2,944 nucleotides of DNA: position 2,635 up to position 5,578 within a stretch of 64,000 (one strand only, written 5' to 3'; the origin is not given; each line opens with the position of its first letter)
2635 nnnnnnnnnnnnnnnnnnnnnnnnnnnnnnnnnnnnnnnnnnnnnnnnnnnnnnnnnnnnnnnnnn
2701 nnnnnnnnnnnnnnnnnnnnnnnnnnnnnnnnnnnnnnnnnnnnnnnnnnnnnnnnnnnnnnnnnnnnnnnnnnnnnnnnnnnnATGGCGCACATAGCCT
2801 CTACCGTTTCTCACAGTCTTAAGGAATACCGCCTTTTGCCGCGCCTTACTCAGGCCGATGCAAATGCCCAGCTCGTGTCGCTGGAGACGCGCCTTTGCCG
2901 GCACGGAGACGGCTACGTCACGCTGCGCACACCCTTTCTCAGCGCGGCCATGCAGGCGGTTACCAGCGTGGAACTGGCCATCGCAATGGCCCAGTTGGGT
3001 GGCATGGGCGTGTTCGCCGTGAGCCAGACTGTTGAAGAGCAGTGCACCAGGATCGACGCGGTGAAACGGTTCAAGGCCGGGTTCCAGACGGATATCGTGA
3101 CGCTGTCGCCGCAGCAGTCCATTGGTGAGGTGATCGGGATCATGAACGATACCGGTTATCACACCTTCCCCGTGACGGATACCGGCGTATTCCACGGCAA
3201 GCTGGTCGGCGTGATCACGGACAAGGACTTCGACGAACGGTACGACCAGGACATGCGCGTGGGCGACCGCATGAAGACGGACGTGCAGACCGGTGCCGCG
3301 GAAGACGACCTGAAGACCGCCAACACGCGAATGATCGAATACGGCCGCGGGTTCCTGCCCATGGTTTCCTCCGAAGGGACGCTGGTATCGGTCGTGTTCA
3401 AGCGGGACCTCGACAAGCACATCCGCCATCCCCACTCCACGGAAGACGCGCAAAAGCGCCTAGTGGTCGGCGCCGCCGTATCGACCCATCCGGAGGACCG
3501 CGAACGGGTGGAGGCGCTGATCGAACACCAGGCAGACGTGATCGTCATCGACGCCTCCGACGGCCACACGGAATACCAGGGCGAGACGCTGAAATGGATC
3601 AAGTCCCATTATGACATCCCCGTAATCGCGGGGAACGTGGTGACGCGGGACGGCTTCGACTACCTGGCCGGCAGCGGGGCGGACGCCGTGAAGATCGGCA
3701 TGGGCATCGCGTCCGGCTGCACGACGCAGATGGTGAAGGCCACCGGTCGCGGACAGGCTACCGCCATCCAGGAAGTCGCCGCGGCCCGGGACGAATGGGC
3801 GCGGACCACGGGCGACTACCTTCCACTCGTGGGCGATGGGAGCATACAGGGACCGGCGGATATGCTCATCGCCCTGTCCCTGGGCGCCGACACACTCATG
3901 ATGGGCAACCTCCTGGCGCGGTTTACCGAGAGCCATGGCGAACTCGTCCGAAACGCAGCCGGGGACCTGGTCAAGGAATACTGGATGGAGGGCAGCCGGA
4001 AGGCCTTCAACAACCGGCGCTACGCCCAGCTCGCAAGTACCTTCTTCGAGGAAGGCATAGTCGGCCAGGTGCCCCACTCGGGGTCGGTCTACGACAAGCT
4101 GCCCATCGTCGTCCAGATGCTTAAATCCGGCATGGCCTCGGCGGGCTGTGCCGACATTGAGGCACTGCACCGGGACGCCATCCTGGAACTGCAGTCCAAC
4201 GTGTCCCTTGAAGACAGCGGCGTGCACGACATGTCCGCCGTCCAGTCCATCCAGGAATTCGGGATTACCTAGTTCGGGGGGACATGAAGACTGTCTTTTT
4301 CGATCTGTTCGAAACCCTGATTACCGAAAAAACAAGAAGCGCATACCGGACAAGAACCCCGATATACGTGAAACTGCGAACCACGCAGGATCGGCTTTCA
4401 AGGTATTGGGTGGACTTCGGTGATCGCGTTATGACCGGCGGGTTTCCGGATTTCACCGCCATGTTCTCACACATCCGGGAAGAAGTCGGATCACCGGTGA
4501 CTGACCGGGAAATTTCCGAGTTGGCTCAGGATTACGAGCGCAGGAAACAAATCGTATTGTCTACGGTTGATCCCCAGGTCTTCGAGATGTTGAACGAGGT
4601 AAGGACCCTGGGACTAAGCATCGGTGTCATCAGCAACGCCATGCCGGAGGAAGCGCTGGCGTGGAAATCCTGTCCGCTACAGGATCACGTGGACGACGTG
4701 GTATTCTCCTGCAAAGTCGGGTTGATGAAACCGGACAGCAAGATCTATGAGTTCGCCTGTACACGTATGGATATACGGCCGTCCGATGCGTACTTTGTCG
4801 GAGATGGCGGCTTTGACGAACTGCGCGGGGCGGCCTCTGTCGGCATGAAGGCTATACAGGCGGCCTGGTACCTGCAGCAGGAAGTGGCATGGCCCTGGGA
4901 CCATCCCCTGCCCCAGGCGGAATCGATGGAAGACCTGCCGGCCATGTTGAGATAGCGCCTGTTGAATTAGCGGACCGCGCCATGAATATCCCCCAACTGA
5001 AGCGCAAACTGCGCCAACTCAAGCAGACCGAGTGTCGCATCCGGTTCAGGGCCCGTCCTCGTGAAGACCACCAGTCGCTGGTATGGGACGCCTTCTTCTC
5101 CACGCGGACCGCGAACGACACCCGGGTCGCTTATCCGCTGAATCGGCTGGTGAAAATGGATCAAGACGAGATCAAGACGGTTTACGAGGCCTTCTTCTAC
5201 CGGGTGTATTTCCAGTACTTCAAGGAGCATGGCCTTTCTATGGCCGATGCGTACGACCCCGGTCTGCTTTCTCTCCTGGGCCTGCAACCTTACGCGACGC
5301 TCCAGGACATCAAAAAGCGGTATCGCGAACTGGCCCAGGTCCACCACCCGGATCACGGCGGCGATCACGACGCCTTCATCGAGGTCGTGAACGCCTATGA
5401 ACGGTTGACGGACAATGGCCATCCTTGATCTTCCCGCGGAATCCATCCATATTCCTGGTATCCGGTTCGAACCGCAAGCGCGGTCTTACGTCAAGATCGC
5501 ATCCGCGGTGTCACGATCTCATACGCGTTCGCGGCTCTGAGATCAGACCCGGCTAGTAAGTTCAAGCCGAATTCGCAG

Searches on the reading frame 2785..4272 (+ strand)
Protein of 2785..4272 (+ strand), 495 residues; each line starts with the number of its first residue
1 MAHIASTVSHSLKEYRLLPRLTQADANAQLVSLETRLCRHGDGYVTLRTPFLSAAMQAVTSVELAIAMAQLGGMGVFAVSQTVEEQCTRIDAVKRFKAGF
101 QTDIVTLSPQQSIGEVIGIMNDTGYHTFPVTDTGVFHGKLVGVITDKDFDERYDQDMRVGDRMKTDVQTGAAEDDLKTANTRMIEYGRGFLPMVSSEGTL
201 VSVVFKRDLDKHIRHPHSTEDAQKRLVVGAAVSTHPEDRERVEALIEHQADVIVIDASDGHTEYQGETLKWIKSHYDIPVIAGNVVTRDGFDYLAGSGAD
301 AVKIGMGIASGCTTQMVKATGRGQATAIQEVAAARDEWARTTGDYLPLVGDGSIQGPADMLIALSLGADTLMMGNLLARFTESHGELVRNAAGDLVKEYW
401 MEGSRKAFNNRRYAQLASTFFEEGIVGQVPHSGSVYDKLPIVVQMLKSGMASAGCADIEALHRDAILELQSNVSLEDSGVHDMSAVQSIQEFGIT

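Call 8: search_protein_families(library=pfam, proteins=[window:2785-4272:+])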
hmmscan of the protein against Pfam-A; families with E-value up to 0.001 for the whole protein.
window:2785-4272:+ (495 aa): 3 families
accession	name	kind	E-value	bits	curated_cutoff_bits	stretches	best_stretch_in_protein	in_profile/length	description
PF00478.31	IMPDH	-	1.2e-92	311.1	25.6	1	14-481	6-345/345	IMP dehydrogenase / GMP reductase domain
PF00571.33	CBS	-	2.8e-13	50.4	24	1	101-149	6-51/57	CBS domain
PF01070.24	FMN_dh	-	0.00046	19.8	24.9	0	233-376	175-304/350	FMN-dependent dehydrogenase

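Call 9: search_protein_families(library=ncbifam, proteins=[window:2785-4272:+])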
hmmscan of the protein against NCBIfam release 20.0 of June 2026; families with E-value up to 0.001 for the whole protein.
window:2785-4272:+ (495 aa): 12 families
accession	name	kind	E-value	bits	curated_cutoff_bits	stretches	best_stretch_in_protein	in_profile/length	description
NF005493.0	PRK07107.1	equivalog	6.1e-125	417.6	585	1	1-486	1-494/502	IMP dehydrogenase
TIGR01302.1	IMP_dehydrog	equivalog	6.8e-106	354.8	481.5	1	24-462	14-449/450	IMP dehydrogenase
NF005869.0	PRK07807.1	equivalog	2.5e-59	201.6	549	1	48-474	44-468/479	GuaB1 family IMP dehydrogenase-related protein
NF052358.1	GMPRedGuaB1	equivalog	1.1e-58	199.5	675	1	42-476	39-470/479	GMP reductase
TIGR01303.1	IMP_DH_rel_1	equivalog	6.9e-49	167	562.75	1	42-473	38-465/475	GuaB1 family IMP dehydrogenase-related protein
NF005311.0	PRK06843.1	equivalog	7.7e-49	166.7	779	2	212-484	128-401/404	inosine 5-monophosphate dehydrogenase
NF003470.0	PRK05096.1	equivalog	3.4e-28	98.8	397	1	218-463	91-329/347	GMP reductase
NF003966.0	PRK05458.1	equivalog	1.7e-26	93.3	344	1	211-470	72-318/327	GMP reductase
TIGR01304.1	IMP_DH_rel_2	equivalog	3.3e-26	92.4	342.1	1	230-386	132-295/365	GuaB3 family IMP dehydrogenase-related protein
TIGR01306.1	GMP_reduct_2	equivalog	1.2e-25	90.7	465.65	1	209-463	66-307/321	GMP reductase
TIGR01305.1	GMP_reduct_1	equivalog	1.5e-24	86.6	492.15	1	218-465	90-330/343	GMP reductase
NF038279.1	TF_CBS_SpxR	exception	2.8e-05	23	600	1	103-217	199-309/427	CBS-HotDog domain-containing transcription factor SpxR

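Call 10: find_related_loci(query=window:2785-4272:+, collection=genome_contigs, flank=4000)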
Query window:2785-4272:+ (495 aa) in genome_contigs; peptide patterns used: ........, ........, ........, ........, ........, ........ (x = any residue, [..] = any of these).
401 stretches matched a pattern; 327 encode a relative of the query (tblastn E <= 1e-3); the best 80 are kept; 80 distinct loci.
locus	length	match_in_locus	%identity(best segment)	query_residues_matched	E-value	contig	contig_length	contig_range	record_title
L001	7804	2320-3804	99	1-495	0e+0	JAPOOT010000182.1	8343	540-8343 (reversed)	MAG: Gemmatimonadetes bacterium isolate APA_bin_41 c_000000045901, whole genome shotgun sequence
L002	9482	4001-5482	98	1-494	0e+0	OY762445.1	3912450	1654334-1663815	MAG: bacterium isolate 4d88f91b-64ba-49ef-9c7d-4906d56127d1 genome assembly, chromosome: 1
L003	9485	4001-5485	95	1-495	0e+0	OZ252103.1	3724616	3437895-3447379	MAG: bacterium isolate 8b9b2d7a-c40d-4f90-8ad6-3455a0001c0c genome assembly, chromosome: 1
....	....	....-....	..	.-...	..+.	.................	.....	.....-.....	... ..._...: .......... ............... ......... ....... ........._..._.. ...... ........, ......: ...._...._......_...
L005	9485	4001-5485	95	1-495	0e+0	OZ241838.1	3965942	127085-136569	MAG: bacterium isolate 834f4656-8c40-439b-be50-31c876aeaf38 genome assembly, chromosome: 1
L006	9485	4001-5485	95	1-495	0e+0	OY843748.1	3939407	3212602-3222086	MAG: bacterium isolate 9408d56b-0626-48ff-8cc4-40385ffb9045 genome assembly, chromosome: 1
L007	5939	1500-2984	95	1-495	0e+0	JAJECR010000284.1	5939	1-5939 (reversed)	MAG: Candidatus Latescibacterota bacterium isolate jk18xAbins.29 k141_1391270, whole genome shotgun sequence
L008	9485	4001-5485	95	1-495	0e+0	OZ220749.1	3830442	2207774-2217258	MAG: bacterium isolate 072a604d-d951-4d4f-bb27-b5f30d89a258 genome assembly, chromosome: 1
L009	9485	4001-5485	94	1-495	0e+0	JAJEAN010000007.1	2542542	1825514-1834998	MAG: Candidatus Latescibacterota bacterium isolate jk18x7bins.54 k141_2599900, whole genome shotgun sequence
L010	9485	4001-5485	95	1-495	0e+0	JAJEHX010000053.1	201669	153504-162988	MAG: Candidatus Latescibacterota bacterium isolate p16x63bins.21 k141_469904, whole genome shotgun sequence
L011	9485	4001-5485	94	1-495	0e+0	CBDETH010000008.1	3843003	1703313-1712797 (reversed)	MAG: bacterium isolate a37c322d-fd18-4de0-acdf-9ec38001f2fc genome assembly, contig: contig_8, whole genome shotgun sequ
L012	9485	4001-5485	94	1-495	0e+0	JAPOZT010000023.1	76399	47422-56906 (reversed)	MAG: Gemmatimonadetes bacterium isolate IRC1_bin_16 NODE_330_length_76399_cov_21.4762, whole genome shotgun sequence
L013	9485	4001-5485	95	1-495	0e+0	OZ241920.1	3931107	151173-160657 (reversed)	MAG: bacterium isolate c159a2c7-7ae9-43f8-b1c6-a8821b09048b genome assembly, chromosome: 1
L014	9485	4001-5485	94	1-495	0e+0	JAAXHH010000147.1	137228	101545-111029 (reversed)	MAG: Candidatus Latescibacterota bacterium isolate Plut_88884 unfiltered_Plut_88884_genomic_contig_128920, whole genome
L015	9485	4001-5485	94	1-495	0e+0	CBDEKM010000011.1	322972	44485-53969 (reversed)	MAG: bacterium isolate fecf1fe2-d5d3-4dbd-a99f-11e0e87e1ef0 genome assembly, contig: contig_11, whole genome shotgun seq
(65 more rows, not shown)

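Call 16: find_related_loci(query=window:2785-4272:+, collection=metagenome_contigs, flank=1500)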
Query window:2785-4272:+ (495 aa) in metagenome_contigs; peptide patterns used: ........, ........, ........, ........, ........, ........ (x = any residue, [..] = any of these).
335 stretches matched a pattern; 267 encode a relative of the query (tblastn E <= 1e-3); the best 80 are kept; 80 distinct loci.
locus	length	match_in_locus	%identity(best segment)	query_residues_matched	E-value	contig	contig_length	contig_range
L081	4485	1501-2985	99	1-495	0e+0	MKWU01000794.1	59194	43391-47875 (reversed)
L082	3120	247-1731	96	1-495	0e+0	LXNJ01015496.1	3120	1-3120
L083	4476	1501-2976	84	1-492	0e+0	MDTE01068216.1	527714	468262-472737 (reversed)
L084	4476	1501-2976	84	1-492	0e+0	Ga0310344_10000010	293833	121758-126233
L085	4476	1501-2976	79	1-492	0e+0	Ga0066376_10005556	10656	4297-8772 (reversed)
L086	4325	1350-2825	79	1-492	0e+0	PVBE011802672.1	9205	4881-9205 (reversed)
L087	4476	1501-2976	78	1-492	0e+0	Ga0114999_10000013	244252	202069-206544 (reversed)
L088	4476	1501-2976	78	1-492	0e+0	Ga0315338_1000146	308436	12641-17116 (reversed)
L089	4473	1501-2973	73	1-491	0e+0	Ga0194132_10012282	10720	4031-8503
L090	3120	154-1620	69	1-489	0e+0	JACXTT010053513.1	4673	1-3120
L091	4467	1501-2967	69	1-489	0e+0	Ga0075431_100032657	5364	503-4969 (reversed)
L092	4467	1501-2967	68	1-489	0e+0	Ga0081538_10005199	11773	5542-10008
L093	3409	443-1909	68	1-489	0e+0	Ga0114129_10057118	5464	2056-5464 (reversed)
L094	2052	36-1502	68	1-489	0e+0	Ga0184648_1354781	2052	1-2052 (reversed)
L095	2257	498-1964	68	1-489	0e+0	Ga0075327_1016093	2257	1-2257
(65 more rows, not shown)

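Call 25: find_encoding_contigs(protein=window:2785-4272:+, flank=1500, max_places=10)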
Protein window:2785-4272:+ (495 aa): no gene with exactly this product is on record in the collection.

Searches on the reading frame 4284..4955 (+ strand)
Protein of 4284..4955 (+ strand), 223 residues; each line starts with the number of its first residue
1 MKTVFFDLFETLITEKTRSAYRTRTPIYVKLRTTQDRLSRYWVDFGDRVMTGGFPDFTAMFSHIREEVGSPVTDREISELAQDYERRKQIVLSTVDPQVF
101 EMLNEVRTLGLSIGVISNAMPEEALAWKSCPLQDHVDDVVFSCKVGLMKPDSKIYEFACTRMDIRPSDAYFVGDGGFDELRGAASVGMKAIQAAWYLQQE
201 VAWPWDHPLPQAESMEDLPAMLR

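Call 8: search_protein_families(library=pfam, proteins=[window:4284-4955:+])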
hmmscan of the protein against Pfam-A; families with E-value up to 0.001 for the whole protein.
window:4284-4955:+ (223 aa): 3 families
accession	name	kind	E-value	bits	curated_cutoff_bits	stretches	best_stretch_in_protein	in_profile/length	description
PF00702.32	Hydrolase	-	1.2e-17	65.3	26.4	1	1-187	1-191/191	haloacid dehalogenase-like hydrolase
PF13419.12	HAD_2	-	1.9e-12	48.1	23.8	1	74-191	59-176/178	Haloacid dehalogenase-like hydrolase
PF13242.12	Hydrolase_like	-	0.00039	20.7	22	1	149-191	4-46/75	HAD-hyrolase-like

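Call 9: search_protein_families(library=ncbifam, proteins=[window:4284-4955:+])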
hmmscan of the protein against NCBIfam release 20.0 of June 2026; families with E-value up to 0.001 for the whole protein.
window:4284-4955:+ (223 aa): 20 families
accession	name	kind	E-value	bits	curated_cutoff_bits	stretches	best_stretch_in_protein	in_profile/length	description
TIGR02253.1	CTE7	subfamily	1.4e-20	74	169.75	1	2-192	3-193/221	TIGR02253 family HAD-type hydrolase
TIGR02247.1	HAD-1A3-hyp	subfamily_domain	3.1e-18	66.3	125.4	1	94-192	94-194/211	epoxide hydrolase N-terminal domain-like phosphatase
TIGR02252.1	DREG-2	subfamily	3.1e-17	63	155.2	1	78-191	92-202/203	HAD hydrolase, REG-2-like, family IA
NF053830.1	RUBPPhHalo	equivalog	7.9e-12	45.3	330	1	97-191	106-201/234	ribulose-1,5-bisphosphate 5-phosphatase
TIGR01428.1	HAD_type_II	equivalog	1.1e-11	45.2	125.4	1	1-191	1-188/197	haloacid dehalogenase type II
TIGR02254.1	YjjG_YfnB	equivalog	1.7e-11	44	159.9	1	61-191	68-194/223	YjjG family noncanonical pyrimidine nucleotidase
NF006976.0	PRK09449.1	equivalog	7.4e-10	38.7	183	1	92-218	93-218/225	pyrimidine 5'-nucleotidase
NF006991.0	PRK09456.1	equivalog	2.2e-08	34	295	1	83-192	73-183/199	glucose-1-phosphatase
TIGR01509.1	HAD-SF-IA-v3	subfamily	2.4e-08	34.3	29.4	1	81-191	51-152/154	HAD-IA family hydrolase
TIGR01449.2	PGP_bact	equivalog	7.9e-08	32.1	180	1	78-222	70-213/213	phosphoglycolate phosphatase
TIGR01454.1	AHBA_synth_RP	hypoth_equivalog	3.2e-07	30.2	246.65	1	95-200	76-181/205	AHBA synthesis associated protein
NF009804.0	PRK13288.1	equivalog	4e-07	29.7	218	1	97-218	85-206/215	pyrophosphatase PpaX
TIGR01662.1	HAD-SF-IIIA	subfamily_domain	4.4e-07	30.1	44.6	1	95-192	26-137/141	HAD-IIIA family hydrolase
TIGR01990.1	bPGM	equivalog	7.5e-06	26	189.4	1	66-189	56-182/187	beta-phosphoglucomutase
NF009695.0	PRK13222.1-2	equivalog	1.8e-05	24.3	225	1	60-191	61-191/226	phosphoglycolate phosphatase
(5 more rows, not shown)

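Call 32: find_encoding_contigs(protein=window:4284-4955:+, flank=2600, max_places=10)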
Protein window:4284-4955:+ (223 aa): no gene with exactly this product is on record in the collection.

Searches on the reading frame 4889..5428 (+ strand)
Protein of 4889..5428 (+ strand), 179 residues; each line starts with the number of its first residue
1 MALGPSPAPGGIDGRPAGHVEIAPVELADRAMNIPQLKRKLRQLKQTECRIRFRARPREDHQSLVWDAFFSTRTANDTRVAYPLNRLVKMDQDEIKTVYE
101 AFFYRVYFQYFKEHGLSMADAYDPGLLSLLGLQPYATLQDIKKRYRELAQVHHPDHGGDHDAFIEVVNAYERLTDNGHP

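Call 8: search_protein_families(library=pfam, proteins=[window:4889-5428:+])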
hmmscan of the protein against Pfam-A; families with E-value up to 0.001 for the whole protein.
window:4889-5428:+ (179 aa): 1 family
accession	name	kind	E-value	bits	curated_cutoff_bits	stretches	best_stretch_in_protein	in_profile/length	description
PF00226.36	DnaJ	-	2.5e-11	43.9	27.8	1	129-176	5-56/63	DnaJ domain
